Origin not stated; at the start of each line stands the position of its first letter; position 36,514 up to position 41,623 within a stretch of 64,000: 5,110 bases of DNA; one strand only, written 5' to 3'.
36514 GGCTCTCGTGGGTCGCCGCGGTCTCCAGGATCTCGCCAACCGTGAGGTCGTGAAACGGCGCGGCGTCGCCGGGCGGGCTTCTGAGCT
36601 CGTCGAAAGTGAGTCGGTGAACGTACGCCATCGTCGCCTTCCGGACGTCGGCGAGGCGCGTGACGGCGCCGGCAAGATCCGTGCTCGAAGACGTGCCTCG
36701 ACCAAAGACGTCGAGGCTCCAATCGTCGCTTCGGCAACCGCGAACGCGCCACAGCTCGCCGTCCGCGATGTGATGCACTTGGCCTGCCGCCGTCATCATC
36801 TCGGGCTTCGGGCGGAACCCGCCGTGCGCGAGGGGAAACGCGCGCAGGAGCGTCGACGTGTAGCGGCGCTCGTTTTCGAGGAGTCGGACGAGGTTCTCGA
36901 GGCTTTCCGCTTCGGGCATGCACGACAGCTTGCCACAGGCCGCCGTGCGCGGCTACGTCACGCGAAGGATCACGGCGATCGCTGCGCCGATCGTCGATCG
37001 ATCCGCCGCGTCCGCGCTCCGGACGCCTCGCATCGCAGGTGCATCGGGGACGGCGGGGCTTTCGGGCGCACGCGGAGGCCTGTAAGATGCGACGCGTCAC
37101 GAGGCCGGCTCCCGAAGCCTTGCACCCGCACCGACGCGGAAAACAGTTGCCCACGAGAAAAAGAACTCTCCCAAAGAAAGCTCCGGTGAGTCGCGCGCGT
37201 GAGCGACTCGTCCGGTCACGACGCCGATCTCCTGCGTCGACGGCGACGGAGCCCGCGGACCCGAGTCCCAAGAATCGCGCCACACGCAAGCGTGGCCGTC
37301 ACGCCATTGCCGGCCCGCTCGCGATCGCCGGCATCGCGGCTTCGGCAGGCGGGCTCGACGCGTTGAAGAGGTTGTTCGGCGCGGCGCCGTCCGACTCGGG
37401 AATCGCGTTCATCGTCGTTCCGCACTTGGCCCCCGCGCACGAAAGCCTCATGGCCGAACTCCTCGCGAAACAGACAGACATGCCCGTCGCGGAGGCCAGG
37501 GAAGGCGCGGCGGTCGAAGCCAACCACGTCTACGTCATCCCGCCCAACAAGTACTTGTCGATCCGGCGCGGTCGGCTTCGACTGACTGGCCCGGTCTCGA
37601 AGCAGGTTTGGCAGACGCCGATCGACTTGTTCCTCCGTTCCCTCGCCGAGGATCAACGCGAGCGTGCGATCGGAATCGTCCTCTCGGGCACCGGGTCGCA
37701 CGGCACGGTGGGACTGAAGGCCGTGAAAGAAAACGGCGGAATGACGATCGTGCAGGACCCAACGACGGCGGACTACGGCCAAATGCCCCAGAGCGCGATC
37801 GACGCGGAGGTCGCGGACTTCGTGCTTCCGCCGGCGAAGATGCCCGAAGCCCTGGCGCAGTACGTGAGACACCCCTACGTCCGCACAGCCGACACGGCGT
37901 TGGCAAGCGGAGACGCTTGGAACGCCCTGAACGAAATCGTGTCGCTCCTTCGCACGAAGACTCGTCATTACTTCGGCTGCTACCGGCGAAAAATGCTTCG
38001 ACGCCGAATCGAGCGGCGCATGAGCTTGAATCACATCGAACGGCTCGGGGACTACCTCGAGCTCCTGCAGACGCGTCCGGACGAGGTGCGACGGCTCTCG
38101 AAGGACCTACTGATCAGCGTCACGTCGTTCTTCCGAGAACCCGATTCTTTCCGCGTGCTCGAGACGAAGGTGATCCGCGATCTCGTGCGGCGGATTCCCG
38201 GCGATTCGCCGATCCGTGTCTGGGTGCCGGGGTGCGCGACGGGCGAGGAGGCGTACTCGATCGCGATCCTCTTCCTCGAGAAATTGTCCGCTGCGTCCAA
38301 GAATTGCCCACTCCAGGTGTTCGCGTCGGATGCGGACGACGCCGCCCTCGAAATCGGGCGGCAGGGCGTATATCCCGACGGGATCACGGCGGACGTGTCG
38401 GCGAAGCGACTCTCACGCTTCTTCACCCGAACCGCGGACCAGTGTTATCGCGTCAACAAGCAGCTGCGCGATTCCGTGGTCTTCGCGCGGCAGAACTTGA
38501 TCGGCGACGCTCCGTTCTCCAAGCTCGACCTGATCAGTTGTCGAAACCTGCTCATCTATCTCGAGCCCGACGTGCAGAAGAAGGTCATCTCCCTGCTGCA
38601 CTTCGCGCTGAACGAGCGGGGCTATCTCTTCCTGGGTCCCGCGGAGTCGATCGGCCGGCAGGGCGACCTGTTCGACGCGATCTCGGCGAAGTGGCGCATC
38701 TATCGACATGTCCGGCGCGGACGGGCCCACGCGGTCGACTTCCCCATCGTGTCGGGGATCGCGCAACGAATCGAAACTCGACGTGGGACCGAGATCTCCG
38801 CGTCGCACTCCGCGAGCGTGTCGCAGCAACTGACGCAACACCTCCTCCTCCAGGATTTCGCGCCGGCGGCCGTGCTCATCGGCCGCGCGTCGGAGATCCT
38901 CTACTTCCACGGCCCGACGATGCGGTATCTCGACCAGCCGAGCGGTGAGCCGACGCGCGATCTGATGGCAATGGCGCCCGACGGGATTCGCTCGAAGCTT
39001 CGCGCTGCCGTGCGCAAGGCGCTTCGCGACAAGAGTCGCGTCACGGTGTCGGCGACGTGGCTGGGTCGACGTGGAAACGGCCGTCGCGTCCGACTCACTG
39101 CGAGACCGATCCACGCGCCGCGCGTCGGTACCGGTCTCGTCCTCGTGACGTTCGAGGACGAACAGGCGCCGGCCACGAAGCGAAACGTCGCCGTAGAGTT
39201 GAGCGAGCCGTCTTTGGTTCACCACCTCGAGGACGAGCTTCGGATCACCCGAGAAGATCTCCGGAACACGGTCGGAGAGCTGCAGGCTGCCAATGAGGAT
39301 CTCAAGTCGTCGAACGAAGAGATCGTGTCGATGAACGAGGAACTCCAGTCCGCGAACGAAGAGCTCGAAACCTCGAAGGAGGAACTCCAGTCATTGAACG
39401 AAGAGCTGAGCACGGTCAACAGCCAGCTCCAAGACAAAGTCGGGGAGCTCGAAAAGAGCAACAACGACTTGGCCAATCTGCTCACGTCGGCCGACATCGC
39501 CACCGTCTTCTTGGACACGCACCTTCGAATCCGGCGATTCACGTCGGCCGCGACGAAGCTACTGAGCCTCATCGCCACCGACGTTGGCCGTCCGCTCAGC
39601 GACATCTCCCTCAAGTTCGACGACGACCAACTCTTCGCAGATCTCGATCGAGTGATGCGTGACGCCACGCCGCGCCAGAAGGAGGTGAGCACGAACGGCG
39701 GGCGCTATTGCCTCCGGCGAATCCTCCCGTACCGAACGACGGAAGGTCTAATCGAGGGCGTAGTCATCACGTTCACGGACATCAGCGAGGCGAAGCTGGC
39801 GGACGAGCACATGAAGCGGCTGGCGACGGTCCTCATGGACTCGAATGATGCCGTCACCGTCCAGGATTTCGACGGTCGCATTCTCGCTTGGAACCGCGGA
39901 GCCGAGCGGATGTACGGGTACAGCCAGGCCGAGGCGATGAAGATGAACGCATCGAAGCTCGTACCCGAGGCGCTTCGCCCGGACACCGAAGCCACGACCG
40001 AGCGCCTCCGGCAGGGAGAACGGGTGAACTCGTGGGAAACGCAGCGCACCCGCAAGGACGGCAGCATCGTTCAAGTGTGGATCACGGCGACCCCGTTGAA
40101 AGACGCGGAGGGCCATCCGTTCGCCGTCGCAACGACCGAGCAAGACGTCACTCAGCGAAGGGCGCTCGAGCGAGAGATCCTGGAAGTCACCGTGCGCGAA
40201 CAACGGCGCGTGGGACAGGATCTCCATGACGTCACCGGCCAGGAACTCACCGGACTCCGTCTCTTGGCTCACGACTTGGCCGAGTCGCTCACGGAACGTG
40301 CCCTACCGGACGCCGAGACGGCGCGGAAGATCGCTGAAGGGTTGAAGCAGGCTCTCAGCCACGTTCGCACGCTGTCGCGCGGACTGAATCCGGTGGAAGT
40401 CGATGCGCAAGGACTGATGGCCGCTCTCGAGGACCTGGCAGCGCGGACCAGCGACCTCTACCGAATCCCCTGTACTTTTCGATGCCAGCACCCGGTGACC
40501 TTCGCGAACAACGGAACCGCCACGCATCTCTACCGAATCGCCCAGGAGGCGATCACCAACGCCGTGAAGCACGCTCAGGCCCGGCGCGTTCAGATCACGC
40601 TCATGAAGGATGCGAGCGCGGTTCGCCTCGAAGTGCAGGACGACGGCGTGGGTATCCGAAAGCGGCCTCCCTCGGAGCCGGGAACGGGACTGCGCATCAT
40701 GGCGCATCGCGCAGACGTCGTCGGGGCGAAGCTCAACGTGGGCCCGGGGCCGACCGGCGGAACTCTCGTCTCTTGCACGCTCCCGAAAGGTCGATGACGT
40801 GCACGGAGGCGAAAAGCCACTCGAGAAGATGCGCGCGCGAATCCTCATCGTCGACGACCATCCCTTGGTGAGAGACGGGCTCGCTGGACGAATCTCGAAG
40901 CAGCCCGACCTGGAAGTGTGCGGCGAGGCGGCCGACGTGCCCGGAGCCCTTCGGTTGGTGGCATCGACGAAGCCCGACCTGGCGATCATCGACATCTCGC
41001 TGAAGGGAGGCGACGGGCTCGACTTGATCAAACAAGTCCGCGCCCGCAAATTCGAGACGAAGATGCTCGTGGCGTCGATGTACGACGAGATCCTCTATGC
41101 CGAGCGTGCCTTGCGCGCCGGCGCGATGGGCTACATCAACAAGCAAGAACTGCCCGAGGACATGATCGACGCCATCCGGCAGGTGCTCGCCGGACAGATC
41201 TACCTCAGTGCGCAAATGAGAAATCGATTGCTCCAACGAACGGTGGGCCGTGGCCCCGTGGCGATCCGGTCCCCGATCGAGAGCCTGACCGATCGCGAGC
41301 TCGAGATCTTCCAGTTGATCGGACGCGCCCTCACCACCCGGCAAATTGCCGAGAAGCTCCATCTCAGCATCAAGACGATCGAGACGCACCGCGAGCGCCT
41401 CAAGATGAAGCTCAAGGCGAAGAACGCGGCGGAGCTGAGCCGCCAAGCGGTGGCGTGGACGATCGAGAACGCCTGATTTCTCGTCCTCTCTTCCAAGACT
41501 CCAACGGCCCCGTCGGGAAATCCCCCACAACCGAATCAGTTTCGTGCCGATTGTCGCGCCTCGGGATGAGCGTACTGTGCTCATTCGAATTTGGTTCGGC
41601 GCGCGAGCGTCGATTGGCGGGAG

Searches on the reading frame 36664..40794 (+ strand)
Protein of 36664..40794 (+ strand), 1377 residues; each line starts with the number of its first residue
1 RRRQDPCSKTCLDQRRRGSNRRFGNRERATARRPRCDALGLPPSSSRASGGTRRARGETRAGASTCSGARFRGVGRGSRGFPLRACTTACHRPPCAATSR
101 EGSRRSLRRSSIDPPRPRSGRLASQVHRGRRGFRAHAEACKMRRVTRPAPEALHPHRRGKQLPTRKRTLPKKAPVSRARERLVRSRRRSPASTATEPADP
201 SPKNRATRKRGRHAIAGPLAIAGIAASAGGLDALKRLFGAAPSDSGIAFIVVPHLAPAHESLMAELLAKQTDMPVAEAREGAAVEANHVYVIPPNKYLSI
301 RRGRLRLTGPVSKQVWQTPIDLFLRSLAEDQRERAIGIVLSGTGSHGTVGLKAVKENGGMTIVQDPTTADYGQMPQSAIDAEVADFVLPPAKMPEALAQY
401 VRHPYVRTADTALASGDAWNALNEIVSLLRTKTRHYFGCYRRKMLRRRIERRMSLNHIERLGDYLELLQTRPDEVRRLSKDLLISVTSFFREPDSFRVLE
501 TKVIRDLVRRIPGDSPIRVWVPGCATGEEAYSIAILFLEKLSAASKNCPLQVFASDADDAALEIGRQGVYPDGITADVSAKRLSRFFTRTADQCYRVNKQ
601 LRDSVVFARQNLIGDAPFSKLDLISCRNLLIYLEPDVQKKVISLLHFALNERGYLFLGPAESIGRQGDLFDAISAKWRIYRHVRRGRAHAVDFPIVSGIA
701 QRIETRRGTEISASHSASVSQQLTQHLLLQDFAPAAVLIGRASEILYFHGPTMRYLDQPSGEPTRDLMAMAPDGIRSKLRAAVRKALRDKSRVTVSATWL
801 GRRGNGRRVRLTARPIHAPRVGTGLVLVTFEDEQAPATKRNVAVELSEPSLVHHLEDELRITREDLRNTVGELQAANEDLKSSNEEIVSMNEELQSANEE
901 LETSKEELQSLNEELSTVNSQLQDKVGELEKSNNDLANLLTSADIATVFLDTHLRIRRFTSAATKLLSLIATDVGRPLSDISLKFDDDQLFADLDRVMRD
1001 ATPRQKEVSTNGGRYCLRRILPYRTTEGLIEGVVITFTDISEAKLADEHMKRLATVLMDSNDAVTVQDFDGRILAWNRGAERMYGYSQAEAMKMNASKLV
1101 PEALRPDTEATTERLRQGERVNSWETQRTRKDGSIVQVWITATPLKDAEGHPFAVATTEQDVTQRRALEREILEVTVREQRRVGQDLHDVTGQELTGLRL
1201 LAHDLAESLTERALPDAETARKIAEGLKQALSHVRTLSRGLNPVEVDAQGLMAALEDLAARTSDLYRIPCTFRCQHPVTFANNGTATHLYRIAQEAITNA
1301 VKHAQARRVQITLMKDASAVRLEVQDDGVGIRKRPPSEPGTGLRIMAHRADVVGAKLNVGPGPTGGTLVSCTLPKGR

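Call 38: search_protein_families(library=pfam, proteins=[window:36664-40794:+], max_evalue=0.00001)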
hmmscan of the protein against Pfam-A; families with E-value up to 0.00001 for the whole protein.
window:36664-40794:+ (1377 aa): 12 families
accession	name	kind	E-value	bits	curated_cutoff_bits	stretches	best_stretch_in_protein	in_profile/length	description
PF01339.22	CheB_methylest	-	7e-54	182.6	24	1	223-397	2-174/174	CheB methylesterase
PF01739.24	CheR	-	4.5e-49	167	27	1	486-678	2-194/195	CheR methyltransferase, SAM binding domain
PF13596.12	PAS_10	-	2.3e-32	112.3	22.1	1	936-1040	1-105/106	PAS domain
PF08448.16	PAS_4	-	6.5e-24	84.7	23.1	1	1060-1167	4-110/110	PAS fold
PF13426.13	PAS_9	-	1.7e-16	60.8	27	1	1061-1164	1-103/103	PAS domain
PF00989.32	PAS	-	1.1e-15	58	22.6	1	1053-1151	3-102/113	PAS fold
PF02518.31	HATPase_c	-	3.1e-12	47.4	26.4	1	1286-1375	3-109/111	Histidine kinase-, DNA gyrase B-, and HSP90-like ATPase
PF03705.20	CheR_N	-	4.1e-12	46.1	27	1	421-472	2-53/53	CheR methyltransferase, all-alpha domain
PF08447.18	PAS_3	-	8.7e-09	36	25.6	1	1074-1155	2-85/89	PAS fold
PF07730.19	HisKA_3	-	1.4e-08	35.6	24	1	1179-1244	1-66/68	Histidine kinase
PF10473.14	CENP-F_leu_zip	-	2.7e-07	31.2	34.5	0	852-943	26-113/140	Leucine-rich repeats of kinetochore protein Cenp-F/LEK1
PF13581.12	HATPase_c_2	-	1.5e-06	28.7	27.4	1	1292-1353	35-112/127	Histidine kinase-like ATPase domain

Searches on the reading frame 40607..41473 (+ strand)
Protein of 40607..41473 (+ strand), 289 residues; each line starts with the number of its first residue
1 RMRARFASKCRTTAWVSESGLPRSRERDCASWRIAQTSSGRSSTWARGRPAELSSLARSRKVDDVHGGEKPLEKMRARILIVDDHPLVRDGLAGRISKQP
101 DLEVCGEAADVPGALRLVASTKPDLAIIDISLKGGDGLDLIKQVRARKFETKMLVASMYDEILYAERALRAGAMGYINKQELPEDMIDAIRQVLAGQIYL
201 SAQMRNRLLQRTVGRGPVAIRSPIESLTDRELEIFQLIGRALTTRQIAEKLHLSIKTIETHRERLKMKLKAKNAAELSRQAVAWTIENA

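Call 38: search_protein_families(library=pfam, proteins=[window:40607-41473:+], max_evalue=0.00001)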
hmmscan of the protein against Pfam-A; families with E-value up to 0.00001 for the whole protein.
window:40607-41473:+ (289 aa): 2 families
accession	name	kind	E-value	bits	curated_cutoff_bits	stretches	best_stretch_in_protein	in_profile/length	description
PF00072.30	Response_reg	-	2.3e-23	82.9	30.2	1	79-191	1-111/111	Response regulator receiver domain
PF00196.25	GerE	-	7.5e-15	54.7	23.5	1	225-279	1-55/57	Bacterial regulatory proteins, luxR family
